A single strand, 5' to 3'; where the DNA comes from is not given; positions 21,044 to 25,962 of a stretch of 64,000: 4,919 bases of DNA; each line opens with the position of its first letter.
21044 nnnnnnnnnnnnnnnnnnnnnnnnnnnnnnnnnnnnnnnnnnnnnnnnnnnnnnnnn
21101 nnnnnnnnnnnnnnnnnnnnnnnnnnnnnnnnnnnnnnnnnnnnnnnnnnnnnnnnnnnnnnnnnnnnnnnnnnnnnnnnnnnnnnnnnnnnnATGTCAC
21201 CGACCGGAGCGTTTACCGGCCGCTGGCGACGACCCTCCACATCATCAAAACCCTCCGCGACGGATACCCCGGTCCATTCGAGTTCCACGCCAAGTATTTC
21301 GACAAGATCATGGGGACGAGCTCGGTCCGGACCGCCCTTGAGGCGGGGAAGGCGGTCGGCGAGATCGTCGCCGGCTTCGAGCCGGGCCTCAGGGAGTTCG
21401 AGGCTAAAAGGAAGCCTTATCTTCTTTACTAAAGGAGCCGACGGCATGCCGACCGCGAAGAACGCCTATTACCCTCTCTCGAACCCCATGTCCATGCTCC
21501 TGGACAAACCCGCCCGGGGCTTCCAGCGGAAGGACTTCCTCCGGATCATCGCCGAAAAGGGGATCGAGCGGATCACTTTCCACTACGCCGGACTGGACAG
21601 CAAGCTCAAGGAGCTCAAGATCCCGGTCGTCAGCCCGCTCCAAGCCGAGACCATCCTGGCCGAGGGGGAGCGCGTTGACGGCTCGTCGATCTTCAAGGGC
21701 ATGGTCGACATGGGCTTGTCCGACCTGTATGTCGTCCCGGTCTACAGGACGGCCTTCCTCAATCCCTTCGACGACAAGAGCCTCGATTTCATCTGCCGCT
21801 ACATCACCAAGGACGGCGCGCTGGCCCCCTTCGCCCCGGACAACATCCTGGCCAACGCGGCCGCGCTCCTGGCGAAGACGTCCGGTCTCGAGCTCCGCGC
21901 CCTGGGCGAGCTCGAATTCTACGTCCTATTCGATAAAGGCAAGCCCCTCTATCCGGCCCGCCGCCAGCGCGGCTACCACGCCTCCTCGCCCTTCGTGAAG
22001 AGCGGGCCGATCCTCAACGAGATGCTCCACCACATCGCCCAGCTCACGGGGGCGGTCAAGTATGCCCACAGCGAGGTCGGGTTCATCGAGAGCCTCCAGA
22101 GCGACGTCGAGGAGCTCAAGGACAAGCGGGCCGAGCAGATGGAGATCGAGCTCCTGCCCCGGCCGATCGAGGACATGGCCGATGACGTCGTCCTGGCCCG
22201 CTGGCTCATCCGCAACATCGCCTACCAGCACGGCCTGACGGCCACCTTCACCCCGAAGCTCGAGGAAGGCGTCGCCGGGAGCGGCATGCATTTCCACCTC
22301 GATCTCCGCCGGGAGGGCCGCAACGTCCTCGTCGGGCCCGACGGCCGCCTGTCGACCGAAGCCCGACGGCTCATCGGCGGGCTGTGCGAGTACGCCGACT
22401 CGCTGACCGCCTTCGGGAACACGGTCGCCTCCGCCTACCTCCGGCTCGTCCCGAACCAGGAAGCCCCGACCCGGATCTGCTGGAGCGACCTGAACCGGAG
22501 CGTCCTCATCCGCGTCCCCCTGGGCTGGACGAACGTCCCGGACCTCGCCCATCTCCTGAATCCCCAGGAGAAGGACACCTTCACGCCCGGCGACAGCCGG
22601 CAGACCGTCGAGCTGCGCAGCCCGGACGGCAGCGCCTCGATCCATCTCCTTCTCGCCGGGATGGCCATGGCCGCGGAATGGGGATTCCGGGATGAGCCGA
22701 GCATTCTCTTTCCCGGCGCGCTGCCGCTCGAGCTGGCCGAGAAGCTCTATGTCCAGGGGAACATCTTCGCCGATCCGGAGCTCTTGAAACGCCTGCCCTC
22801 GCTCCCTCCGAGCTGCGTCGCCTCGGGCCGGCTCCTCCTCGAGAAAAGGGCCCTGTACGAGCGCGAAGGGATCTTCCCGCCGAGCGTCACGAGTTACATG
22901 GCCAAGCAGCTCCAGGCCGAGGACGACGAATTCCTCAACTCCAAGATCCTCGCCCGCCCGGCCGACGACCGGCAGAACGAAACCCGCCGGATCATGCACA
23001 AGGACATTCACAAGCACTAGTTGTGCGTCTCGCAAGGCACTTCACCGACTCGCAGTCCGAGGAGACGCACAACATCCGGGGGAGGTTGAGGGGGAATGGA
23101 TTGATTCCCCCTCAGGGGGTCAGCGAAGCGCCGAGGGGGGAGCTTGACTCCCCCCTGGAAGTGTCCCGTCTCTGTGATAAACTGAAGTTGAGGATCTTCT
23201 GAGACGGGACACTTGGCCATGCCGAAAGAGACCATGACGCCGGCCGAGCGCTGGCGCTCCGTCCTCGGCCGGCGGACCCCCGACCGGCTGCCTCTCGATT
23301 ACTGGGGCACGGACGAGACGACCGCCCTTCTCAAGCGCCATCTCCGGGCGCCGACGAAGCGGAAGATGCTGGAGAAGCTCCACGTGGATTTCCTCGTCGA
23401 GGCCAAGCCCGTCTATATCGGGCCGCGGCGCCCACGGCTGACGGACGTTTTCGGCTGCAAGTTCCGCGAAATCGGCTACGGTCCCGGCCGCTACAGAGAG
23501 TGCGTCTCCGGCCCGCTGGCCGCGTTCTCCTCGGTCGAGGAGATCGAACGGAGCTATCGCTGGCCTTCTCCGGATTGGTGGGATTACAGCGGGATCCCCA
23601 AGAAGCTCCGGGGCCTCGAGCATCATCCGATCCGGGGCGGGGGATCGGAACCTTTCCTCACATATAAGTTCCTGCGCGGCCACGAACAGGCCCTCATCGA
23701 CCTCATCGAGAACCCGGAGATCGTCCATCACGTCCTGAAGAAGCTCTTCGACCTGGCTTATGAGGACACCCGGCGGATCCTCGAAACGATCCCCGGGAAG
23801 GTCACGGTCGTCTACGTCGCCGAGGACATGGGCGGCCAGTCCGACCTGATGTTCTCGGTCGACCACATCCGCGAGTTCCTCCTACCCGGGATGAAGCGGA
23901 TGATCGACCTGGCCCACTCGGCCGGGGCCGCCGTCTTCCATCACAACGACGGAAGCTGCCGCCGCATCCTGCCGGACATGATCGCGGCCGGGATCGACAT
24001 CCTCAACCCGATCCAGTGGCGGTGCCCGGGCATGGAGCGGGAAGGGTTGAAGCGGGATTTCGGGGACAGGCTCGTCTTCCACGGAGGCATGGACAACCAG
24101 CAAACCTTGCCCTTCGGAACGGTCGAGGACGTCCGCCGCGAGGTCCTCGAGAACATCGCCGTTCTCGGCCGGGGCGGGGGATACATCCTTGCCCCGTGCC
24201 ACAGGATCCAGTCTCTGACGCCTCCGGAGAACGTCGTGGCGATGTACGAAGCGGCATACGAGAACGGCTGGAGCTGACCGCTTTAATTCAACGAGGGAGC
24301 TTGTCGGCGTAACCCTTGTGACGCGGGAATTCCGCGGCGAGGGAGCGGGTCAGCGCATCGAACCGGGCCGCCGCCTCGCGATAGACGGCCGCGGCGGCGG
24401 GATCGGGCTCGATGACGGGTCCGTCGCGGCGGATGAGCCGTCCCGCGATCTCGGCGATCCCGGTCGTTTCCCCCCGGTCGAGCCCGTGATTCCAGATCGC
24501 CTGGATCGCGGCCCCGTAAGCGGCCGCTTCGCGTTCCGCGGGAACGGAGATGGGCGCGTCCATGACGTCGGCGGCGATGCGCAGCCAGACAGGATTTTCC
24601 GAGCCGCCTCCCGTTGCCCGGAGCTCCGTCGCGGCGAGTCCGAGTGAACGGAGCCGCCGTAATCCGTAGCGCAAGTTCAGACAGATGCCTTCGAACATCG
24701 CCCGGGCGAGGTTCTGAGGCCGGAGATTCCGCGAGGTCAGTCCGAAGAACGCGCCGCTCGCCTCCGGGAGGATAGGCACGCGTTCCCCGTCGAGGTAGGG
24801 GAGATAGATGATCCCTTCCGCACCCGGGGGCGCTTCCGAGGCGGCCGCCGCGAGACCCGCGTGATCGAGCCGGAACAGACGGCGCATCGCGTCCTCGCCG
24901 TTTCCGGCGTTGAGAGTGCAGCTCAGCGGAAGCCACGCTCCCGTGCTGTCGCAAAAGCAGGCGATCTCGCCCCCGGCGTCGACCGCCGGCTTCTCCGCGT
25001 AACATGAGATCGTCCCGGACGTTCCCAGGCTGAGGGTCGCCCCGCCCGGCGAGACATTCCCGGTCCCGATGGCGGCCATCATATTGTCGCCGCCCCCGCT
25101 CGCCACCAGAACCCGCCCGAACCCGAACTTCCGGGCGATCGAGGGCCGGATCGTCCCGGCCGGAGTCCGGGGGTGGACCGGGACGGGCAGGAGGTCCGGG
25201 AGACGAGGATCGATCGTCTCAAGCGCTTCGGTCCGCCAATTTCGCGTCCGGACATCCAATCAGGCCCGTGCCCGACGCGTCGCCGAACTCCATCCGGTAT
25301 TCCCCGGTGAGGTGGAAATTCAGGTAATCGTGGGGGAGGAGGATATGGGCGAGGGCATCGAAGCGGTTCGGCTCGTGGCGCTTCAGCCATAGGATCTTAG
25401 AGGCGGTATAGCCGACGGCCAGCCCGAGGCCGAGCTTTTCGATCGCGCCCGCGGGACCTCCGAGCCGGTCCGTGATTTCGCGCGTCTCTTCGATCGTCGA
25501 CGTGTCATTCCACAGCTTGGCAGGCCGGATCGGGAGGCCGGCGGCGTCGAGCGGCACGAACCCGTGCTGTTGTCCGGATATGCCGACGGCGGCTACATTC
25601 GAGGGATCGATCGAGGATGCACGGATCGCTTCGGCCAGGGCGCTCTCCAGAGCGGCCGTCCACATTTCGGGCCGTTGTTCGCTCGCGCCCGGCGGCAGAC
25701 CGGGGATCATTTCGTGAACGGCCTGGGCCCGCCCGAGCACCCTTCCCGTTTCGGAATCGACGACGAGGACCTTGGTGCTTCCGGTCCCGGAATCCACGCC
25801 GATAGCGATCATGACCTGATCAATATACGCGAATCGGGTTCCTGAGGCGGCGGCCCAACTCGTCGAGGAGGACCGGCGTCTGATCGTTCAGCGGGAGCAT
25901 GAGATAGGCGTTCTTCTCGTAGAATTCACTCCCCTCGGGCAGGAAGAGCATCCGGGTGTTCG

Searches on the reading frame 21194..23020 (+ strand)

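Call 59: search_protein_families(library=pfam, proteins=[window:21194-23020:+], max_evalue=0.00001)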
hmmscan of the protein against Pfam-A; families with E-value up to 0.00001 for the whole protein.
window:21194-23020:+ (608 aa): 2 families
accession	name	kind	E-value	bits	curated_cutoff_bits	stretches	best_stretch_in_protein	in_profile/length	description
PF00120.29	Gln-synt_C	-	3.4e-46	158.3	24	1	215-500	4-266/344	Glutamine synthetase, catalytic domain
PF03951.24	Gln-synt_N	-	3.1e-10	40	33.4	1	124-204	2-80/82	Glutamine synthetase, beta-Grasp domain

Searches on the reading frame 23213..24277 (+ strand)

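Call 59: search_protein_families(library=pfam, proteins=[window:23213-24277:+], max_evalue=0.00001)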
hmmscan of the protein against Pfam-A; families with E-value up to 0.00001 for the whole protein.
window:23213-24277:+ (354 aa): 1 family
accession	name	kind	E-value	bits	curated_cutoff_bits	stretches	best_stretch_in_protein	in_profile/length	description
PF01208.23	URO-D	-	1e-21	77.8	23.9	1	142-350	141-345/346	Uroporphyrinogen decarboxylase (URO-D)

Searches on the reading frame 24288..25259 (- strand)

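Call 59: search_protein_families(library=pfam, proteins=[window:24288-25259:-], max_evalue=0.00001)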
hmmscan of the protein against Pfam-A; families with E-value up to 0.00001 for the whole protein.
window:24288-25259:- (323 aa): 2 families
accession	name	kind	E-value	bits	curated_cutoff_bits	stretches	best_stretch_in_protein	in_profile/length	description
PF02782.22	FGGY_C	-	8e-27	94.7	27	1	135-256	72-196/198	FGGY family of carbohydrate kinases, C-terminal domain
PF00370.27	FGGY_N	-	4.3e-06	27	28.8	1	1-65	181-245/245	FGGY family of carbohydrate kinases, N-terminal domain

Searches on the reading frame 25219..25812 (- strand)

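Call 59: search_protein_families(library=pfam, proteins=[window:25219-25812:-], max_evalue=0.00001)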
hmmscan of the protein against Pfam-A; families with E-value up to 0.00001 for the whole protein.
window:25219-25812:- (197 aa): 1 family
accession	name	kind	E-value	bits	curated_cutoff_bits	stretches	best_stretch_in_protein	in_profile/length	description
PF00370.27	FGGY_N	-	8.3e-42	143.9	28.8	1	3-185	2-181/245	FGGY family of carbohydrate kinases, N-terminal domain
